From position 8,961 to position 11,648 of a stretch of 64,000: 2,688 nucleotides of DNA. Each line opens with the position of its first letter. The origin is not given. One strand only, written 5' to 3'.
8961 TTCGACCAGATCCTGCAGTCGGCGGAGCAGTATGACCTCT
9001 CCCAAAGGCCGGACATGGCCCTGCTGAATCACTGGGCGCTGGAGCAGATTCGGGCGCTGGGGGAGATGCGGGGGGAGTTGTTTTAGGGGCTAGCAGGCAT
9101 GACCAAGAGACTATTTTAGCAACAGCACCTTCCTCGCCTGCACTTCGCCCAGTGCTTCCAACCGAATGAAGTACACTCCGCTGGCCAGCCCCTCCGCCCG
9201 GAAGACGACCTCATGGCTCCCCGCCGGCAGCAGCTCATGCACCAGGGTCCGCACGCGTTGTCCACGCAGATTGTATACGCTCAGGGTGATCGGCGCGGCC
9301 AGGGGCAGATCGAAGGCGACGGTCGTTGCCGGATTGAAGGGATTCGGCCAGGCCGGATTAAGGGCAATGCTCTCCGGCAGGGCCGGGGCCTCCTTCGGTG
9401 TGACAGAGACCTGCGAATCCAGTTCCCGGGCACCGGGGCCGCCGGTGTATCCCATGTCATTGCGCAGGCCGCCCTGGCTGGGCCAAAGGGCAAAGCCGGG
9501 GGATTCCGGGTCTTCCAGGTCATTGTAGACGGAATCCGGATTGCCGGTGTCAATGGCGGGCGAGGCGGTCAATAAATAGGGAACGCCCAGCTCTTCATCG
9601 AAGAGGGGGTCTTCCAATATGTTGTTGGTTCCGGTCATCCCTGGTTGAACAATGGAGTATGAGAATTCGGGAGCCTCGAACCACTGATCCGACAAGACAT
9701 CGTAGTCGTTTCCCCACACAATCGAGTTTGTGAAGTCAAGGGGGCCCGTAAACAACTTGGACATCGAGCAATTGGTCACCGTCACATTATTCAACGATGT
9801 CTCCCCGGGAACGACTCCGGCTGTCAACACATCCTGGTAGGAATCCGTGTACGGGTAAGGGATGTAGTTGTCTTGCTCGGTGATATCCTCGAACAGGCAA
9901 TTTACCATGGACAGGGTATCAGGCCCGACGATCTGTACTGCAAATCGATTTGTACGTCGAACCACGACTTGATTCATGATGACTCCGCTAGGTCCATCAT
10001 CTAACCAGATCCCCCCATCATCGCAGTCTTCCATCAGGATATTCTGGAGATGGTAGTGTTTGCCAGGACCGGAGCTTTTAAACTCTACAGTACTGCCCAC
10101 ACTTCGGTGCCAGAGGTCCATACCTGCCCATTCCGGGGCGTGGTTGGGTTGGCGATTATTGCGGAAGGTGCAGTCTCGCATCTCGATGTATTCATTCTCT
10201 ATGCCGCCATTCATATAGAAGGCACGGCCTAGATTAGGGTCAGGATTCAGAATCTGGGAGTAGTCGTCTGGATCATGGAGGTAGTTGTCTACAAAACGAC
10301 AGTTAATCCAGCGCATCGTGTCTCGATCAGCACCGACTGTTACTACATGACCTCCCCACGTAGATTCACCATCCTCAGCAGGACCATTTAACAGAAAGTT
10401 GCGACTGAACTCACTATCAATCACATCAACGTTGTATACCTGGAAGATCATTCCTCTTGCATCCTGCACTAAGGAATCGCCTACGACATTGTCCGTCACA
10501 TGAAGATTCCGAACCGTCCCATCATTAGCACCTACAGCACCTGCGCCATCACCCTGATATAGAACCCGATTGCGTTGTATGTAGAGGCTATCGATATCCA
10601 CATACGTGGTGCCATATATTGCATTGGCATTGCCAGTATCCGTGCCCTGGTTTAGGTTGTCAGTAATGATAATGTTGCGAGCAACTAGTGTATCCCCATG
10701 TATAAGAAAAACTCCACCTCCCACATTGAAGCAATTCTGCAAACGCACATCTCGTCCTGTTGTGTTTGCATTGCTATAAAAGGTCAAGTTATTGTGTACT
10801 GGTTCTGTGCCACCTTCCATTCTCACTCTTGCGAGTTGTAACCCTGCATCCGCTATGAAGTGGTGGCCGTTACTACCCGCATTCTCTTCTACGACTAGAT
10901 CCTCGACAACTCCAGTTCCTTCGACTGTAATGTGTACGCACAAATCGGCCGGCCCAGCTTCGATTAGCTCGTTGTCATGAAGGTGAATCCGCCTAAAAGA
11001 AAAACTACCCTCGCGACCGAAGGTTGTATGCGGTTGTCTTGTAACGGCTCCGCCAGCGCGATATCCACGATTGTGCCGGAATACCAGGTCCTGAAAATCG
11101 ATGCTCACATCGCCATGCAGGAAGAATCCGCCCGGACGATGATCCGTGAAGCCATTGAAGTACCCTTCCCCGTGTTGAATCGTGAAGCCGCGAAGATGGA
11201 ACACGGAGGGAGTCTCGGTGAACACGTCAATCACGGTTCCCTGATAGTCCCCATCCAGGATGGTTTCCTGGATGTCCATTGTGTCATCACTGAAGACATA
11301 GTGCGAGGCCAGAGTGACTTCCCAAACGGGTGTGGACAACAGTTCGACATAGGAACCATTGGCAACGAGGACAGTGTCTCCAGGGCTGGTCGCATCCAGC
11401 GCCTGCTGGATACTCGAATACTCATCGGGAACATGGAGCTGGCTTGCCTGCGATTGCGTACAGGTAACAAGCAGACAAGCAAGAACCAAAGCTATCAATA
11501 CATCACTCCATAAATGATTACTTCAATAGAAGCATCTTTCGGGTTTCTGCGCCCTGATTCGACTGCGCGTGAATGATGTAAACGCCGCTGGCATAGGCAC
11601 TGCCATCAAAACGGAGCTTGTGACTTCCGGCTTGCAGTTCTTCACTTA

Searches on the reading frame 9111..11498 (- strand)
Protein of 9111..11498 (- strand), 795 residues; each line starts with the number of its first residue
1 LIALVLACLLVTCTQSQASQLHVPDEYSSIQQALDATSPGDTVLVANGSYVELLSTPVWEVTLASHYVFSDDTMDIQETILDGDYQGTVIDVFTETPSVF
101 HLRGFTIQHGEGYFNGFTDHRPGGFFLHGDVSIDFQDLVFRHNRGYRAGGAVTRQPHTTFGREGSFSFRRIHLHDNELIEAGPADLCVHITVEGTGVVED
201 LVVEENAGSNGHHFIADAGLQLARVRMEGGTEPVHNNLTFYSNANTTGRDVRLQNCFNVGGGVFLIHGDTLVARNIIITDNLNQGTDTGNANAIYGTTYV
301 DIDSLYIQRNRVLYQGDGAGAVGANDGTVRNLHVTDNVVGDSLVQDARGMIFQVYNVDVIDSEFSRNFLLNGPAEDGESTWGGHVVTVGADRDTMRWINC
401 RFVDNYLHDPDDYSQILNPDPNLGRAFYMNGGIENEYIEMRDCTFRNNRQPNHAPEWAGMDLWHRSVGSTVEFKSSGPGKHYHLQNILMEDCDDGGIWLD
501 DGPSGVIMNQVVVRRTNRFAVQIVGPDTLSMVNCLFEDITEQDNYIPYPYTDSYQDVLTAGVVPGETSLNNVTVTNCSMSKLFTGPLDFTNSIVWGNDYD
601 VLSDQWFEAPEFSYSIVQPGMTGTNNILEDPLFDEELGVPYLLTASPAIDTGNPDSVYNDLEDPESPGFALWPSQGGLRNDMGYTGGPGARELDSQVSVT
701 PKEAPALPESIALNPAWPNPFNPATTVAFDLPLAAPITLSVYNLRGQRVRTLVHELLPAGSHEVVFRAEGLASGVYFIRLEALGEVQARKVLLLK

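Call 32: search_protein_families(library=pfam, proteins=[window:9111-11498:-], max_evalue=0.001)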
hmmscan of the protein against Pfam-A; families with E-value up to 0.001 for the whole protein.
window:9111-11498:- (795 aa): 2 families
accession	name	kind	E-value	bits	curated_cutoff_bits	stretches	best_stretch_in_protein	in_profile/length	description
PF13229.12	Beta_helix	-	7.8e-08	32.5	25.9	0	422-540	44-138/158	Right handed beta helix region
PF18962.6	Por_Secre_tail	-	1.1e-05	26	27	1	717-791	2-73/75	Secretion system C-terminal sorting domain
